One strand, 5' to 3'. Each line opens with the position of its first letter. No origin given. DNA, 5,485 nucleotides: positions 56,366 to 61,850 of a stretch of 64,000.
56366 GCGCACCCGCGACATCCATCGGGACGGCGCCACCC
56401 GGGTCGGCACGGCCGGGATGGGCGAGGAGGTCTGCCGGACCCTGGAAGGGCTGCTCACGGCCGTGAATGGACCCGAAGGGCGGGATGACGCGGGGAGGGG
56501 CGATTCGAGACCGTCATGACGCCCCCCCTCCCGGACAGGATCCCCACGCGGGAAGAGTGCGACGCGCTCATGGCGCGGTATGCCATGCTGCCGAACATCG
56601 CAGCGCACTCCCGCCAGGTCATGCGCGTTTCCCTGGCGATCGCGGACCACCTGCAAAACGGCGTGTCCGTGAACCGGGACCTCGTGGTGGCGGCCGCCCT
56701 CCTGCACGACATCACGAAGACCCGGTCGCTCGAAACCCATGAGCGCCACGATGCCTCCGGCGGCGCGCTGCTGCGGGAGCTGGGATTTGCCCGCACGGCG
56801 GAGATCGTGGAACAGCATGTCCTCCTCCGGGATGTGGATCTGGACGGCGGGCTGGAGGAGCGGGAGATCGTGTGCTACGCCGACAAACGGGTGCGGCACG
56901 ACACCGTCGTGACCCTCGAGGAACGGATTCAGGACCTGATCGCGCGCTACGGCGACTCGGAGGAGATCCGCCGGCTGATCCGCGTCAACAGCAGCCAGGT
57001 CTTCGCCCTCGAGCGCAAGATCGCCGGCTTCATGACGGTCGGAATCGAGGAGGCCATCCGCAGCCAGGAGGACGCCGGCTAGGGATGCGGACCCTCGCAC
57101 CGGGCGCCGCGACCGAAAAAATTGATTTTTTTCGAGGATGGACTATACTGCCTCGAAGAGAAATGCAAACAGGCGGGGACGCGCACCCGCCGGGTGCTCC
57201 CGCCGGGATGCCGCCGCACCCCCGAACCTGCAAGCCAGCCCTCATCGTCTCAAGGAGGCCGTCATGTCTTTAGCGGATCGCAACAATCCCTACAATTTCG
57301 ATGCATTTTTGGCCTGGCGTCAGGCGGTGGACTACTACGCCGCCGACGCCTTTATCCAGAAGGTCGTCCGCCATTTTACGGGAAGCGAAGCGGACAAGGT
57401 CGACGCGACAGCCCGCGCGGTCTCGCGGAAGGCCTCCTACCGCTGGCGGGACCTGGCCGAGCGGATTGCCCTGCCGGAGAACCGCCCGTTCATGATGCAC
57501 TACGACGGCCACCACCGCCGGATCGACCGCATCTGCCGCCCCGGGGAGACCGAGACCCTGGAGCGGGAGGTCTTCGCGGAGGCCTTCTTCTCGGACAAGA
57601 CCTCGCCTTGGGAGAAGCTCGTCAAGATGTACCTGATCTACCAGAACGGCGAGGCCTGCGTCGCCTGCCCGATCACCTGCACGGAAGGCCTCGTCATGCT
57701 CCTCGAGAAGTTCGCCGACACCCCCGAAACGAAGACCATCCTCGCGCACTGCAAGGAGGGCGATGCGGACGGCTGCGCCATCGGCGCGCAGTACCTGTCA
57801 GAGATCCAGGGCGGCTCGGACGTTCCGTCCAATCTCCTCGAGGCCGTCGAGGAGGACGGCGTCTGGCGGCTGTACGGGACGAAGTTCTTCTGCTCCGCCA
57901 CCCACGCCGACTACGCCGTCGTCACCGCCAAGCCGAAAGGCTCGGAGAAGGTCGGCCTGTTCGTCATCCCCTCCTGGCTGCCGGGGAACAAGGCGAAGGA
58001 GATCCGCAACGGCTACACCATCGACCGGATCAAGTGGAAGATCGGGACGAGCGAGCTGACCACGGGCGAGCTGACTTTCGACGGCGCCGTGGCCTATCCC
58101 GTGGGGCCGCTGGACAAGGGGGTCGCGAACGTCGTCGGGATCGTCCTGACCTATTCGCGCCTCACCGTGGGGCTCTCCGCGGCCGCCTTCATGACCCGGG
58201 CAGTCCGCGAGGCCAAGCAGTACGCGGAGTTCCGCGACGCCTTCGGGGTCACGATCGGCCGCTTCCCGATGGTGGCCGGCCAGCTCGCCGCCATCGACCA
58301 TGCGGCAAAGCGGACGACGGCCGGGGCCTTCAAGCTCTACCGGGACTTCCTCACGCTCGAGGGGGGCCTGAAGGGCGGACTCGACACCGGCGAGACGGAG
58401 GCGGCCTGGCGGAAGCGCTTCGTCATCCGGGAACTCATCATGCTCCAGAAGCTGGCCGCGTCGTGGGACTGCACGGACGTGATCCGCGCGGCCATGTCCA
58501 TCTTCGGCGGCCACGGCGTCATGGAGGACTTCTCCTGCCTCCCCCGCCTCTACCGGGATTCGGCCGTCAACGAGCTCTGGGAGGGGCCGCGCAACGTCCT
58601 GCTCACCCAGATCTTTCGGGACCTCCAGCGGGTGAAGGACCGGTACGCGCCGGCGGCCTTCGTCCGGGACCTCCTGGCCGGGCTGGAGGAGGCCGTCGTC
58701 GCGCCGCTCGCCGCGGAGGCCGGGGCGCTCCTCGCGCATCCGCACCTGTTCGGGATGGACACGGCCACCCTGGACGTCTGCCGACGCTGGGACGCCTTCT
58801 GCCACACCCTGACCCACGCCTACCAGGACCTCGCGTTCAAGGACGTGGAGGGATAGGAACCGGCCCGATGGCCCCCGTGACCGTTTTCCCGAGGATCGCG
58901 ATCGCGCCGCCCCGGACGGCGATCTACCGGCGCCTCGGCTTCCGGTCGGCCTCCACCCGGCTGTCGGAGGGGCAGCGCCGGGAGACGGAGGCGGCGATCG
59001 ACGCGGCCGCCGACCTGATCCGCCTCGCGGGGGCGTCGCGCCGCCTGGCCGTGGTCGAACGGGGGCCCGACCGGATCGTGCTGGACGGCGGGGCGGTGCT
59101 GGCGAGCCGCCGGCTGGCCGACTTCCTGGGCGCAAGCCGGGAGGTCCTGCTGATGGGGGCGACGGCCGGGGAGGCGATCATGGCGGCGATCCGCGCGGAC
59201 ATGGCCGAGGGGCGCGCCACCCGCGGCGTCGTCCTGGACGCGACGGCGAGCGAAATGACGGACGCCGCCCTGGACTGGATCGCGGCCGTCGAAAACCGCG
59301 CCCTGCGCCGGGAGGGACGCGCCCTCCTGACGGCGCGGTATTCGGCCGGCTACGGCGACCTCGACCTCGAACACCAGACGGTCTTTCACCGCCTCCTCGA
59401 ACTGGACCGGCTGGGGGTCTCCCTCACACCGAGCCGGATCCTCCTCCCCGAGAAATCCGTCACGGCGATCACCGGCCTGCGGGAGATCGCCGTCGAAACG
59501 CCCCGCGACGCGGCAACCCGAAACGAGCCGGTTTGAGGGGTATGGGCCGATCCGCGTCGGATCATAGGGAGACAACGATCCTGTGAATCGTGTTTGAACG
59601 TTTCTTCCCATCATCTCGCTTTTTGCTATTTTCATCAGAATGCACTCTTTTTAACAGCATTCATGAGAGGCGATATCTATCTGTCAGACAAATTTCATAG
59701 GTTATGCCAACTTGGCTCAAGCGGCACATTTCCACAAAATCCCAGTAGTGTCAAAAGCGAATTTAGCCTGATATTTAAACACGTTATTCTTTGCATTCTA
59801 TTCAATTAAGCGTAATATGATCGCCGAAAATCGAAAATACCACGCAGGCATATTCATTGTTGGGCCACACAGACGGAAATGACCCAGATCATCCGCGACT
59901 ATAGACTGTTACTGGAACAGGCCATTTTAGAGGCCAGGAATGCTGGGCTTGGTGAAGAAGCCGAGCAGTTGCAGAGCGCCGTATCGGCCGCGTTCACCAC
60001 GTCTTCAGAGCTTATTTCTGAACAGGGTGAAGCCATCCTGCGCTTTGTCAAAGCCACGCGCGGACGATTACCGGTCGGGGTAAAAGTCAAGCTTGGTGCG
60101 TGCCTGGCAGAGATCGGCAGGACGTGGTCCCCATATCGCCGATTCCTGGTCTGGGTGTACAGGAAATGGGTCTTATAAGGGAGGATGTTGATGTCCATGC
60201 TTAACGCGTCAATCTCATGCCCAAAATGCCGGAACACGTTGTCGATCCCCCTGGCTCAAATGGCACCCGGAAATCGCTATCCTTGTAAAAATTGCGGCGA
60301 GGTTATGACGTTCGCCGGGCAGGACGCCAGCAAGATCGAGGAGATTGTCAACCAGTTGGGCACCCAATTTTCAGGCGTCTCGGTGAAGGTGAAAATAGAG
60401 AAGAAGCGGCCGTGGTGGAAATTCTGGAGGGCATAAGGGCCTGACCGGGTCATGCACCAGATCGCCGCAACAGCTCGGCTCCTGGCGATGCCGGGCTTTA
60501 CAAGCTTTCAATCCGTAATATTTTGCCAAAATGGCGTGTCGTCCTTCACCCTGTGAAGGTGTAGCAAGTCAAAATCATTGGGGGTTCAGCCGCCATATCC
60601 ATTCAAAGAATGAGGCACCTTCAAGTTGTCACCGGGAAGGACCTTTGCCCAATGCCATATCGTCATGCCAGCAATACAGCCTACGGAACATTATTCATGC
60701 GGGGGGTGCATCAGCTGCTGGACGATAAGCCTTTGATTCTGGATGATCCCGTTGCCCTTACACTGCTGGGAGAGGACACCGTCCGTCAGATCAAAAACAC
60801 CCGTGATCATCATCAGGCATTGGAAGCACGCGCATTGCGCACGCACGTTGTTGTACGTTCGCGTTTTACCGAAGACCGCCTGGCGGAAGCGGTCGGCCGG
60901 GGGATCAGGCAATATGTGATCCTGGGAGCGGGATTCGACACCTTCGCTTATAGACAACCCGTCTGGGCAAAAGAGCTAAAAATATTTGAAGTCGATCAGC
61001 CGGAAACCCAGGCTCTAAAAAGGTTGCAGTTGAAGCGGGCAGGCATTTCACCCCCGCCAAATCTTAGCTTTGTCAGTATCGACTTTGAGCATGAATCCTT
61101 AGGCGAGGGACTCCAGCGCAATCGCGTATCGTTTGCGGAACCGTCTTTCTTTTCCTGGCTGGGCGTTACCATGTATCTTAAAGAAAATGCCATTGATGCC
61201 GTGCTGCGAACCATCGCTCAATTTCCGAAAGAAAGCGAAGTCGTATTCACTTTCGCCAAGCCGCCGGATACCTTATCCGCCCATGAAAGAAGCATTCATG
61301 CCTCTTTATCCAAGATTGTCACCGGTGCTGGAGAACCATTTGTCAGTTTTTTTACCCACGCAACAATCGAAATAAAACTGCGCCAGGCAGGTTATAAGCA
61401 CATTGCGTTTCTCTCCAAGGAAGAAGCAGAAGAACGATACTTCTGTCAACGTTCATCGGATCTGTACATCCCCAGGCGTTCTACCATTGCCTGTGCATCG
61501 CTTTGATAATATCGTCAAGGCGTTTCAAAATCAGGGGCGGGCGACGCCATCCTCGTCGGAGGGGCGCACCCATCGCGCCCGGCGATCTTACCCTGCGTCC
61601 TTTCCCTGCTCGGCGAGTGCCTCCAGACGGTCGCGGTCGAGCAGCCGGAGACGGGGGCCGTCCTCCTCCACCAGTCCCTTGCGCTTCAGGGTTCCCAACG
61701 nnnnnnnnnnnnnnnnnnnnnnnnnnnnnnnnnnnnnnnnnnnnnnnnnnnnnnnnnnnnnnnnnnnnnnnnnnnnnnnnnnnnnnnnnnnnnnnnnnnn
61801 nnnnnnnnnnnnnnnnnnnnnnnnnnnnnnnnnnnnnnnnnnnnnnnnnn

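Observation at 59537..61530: Low-GC three-gene islet without mobility genes, inserted between core genes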

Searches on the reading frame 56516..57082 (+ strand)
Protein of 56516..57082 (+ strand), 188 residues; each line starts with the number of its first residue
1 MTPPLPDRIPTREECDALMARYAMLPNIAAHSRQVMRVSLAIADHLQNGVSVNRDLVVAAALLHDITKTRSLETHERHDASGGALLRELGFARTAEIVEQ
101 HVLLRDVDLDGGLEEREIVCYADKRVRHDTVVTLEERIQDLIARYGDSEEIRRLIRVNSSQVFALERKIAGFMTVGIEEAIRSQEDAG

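Call 4: search_protein_families(library=pfam, proteins=[window:56516-57082:+], max_evalue=0.1)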
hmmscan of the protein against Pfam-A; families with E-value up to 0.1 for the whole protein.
window:56516-57082:+ (188 aa): 3 families
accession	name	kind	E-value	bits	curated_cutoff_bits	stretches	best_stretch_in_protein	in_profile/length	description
PF01966.28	HD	-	4.3e-10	40.3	22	1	29-123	2-111/116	HD domain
PF08668.18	HDOD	-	0.051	13.5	22.9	0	26-85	93-149/196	HDOD domain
PF20799.2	PIMT_C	-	0.087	13.2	22.9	0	84-157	8-76/104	Protein-L-isoaspartyl O-methyltransferase, C-terminal domain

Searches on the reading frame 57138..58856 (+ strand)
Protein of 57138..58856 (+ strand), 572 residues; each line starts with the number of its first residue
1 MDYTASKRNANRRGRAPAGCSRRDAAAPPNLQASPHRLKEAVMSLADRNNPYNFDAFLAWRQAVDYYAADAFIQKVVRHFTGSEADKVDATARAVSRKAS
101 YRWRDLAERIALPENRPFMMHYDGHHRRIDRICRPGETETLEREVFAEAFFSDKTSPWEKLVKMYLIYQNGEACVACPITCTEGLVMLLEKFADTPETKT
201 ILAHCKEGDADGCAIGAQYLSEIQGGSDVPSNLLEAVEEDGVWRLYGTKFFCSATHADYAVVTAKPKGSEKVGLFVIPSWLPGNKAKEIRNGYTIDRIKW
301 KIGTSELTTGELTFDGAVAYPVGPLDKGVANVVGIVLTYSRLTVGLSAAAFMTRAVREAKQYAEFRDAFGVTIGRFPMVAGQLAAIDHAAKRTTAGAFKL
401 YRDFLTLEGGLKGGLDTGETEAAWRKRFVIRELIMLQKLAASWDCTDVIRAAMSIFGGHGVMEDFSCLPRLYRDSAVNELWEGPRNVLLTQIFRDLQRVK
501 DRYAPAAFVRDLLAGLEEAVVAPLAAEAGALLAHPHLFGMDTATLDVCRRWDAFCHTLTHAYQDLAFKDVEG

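Call 4: search_protein_families(library=pfam, proteins=[window:57138-58856:+], max_evalue=0.1)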
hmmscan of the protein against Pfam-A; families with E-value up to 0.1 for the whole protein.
window:57138-58856:+ (572 aa): 5 families
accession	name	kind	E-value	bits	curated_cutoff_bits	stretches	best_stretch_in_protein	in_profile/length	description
PF00441.29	Acyl-CoA_dh_1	-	2.1e-19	70.6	22.4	1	328-495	3-148/150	Acyl-CoA dehydrogenase, C-terminal domain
PF02770.24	Acyl-CoA_dh_M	-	8.5e-12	45.5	33.3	1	219-316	3-96/97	Acyl-CoA dehydrogenase, middle domain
PF22924.1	ACOX_C_alpha1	-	1e-06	29.1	27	1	437-496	110-168/169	Acyl-CoA oxidase, C-alpha1 domain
PF18158.6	AidB_N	-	3.2e-05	24.5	22.9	1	63-192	8-138/156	Adaptive response protein AidB N-terminal domain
PF08028.16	Acyl-CoA_dh_2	-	0.015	16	22.7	1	429-477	78-125/134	Acyl-CoA dehydrogenase, C-terminal domain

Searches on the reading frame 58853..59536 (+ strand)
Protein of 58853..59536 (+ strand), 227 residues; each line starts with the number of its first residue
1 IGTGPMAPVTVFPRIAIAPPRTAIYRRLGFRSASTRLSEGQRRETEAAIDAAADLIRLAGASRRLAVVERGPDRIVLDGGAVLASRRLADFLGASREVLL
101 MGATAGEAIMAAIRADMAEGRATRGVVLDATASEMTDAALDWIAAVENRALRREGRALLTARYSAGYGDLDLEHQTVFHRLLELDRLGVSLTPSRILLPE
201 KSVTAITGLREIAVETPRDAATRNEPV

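Call 4: search_protein_families(library=pfam, proteins=[window:58853-59536:+], max_evalue=0.1)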
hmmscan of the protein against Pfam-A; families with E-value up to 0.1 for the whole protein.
window:58853-59536:+ (227 aa): 1 family
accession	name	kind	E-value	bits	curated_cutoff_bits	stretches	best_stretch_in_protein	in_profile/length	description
PF02965.22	Met_synt_B12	-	0.038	13.9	25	1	160-206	197-245/273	Vitamin B12 dependent methionine synthase, activation domain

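Call 5: search_protein_families(library=ncbifam, proteins=[window:58853-59536:+], max_evalue=0.1)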
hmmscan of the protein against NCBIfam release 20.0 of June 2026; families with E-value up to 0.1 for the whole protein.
window:58853-59536:+ (227 aa): 2 families
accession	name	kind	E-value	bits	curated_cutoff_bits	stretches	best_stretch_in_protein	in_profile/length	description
TIGR02082.1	metH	equivalog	0.0033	15.1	1010.85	1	160-207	1123-1171/1182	methionine synthase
NF043048.1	EnoyACPredFabV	equivalog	0.013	14.3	400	1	94-145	40-93/395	enoyl-ACP reductase FabV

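Call 17: find_related_loci(query=window:58868-59536:+, collection=genome_contigs, flank=10000)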
Query window:58868-59536:+ (222 aa) in genome_contigs; peptide patterns used: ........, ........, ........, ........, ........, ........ (x = any residue, [..] = any of these).
599 stretches matched a pattern (row limit reached: there are more); 65 encode a relative of the query (tblastn E <= 1e-3); 65 distinct loci.
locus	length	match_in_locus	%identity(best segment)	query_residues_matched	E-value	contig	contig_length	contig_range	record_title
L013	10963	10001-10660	97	1-220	4e-133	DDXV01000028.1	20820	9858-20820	MAG TPA_asm: Syntrophaceae bacterium UBA2251 UBA2251_contig_1199, whole genome shotgun sequence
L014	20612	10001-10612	50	1-204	2e-63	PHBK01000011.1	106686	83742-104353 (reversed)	MAG: Deltaproteobacteria bacterium HGW-Deltaproteobacteria-12 bjp_ig2069_scaffold_187, whole genome shotgun sequence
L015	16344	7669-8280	50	1-204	6e-62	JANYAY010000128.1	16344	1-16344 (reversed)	MAG: Deltaproteobacteria bacterium isolate GL140_5_metabat_391 GL140_5_k141_97623, whole genome shotgun sequence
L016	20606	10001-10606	53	4-205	1e-61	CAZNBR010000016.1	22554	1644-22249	MAG TPA_asm: uncultured Syntrophaceae bacterium isolate SRP178699_co1_451 genome assembly, contig: NODE_2692_length_2255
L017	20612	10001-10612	47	1-204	3e-60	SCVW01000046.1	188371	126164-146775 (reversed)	MAG: Smithella sp. isolate SDB_sulfate1 contig-4000003, whole genome shotgun sequence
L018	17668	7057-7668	48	1-204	2e-59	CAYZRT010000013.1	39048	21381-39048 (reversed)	MAG TPA_asm: uncultured Smithella sp. isolate SRP192927_co6_71 genome assembly, contig: NODE_1676_length_39048_cov_11.65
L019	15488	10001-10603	51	4-204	9e-59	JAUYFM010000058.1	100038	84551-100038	MAG: Smithellaceae bacterium isolate C21_metabat.bin.13 C21_k141_41330, whole genome shotgun sequence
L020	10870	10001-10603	52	4-204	2e-58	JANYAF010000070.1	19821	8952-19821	MAG: Deltaproteobacteria bacterium isolate GL140_5_metabat_185 GL140_5_k141_2960499, whole genome shotgun sequence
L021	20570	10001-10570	55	15-204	1e-58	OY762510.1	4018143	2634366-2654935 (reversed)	MAG: uncultured Syntrophus sp. isolate ce8641d8-6ba7-4885-b5ca-0195441cf687 genome assembly, chromosome: 1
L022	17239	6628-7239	50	1-204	2e-58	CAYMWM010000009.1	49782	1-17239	MAG TPA_asm: uncultured Smithella sp. isolate SRP192927_co6_232 genome assembly, contig: NODE_963_length_49782_cov_5.235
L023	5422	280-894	52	1-205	1e-58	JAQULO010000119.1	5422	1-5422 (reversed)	MAG: Syntrophales bacterium isolate STD1_132 NODE_56809_length_5422_cov_3.975826_Sandtown_D1, whole genome shotgun seque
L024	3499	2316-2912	51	6-204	2e-57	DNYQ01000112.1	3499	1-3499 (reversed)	MAG TPA_asm: Syntrophaceae bacterium isolate UBA8930 contig_30596, whole genome shotgun sequence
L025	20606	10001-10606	49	4-205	3e-57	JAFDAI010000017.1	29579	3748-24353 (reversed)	MAG: Deltaproteobacteria bacterium isolate AB_1215_Bin_93 AB_1215_Bin_93_scaffold_579, whole genome shotgun sequence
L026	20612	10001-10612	50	1-204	3e-57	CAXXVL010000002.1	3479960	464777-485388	MAG: Smithellaceae bacterium isolate ea3e3a57-e723-42e2-b213-d72c633126af genome assembly, contig: contig_2, whole genom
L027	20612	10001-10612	47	1-204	2e-57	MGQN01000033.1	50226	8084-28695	MAG: Deltaproteobacteria bacterium RBG_16_44_11 RBG_16_scaffold_5137, whole genome shotgun sequence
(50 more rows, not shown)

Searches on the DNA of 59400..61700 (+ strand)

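Call 34: search_rna_families(source=window, start=59400, end=61700, threshold=evalue, max_evalue=1)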
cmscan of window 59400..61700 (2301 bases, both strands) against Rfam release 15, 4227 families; matches with E-value up to 1: 2.
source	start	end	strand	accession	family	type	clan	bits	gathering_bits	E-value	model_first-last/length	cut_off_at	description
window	59950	59999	-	RF00671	mir-138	Gene; miRNA;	-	19.1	50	0.97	15-65/78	no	mir-138 microRNA precursor family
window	60980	61068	+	RF01880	Xist_exon1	Gene; lncRNA;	-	16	50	0.26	1-85/85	no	X-chromosome inactivation gene exon 1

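Call 89: search_dna_similar(query=window:59635-59862:+, collection=plasmids, mode=distant, max_evalue=0.001, max_rows=5)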
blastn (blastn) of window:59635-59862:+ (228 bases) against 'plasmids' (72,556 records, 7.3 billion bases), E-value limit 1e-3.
No match.
